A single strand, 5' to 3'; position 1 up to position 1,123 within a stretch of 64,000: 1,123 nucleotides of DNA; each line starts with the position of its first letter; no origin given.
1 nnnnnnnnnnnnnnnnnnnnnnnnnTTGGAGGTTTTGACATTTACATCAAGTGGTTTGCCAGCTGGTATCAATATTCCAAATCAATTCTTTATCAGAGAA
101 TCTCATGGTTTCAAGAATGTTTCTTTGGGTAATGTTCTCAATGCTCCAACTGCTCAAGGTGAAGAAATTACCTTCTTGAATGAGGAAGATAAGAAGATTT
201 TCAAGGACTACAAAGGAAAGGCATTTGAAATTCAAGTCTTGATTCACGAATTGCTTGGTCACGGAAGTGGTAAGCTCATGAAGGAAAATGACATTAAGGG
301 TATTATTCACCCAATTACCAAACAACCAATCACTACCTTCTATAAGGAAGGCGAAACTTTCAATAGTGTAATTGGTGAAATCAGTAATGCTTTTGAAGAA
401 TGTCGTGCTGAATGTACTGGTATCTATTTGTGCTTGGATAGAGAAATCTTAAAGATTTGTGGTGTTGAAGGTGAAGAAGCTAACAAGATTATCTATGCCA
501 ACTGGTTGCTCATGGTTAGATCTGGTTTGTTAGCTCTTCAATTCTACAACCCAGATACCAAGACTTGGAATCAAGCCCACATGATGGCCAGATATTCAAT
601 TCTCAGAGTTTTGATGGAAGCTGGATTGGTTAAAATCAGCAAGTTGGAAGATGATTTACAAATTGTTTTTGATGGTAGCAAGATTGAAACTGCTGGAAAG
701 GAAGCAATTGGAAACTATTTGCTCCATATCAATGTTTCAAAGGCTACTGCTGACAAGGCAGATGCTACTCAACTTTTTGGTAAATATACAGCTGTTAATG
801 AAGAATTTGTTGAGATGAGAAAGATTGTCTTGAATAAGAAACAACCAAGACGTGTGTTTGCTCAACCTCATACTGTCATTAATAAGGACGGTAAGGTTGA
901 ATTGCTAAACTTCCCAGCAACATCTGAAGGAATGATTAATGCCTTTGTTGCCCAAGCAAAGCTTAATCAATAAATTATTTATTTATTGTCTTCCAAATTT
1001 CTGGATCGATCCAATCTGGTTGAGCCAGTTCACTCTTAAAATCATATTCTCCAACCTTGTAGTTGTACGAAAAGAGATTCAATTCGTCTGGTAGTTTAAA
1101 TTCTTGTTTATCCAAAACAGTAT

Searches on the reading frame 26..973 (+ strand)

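Call 37: search_protein_families(library=pfam, max_evalue=0.001, proteins=[window:26-973:+])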
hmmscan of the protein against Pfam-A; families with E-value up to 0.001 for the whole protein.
window:26-973:+ (315 aa): 1 family
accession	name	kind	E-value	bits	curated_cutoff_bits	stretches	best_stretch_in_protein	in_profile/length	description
PF03571.21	Peptidase_M49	-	2.9e-123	412.6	21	1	1-310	226-547/548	Peptidase family M49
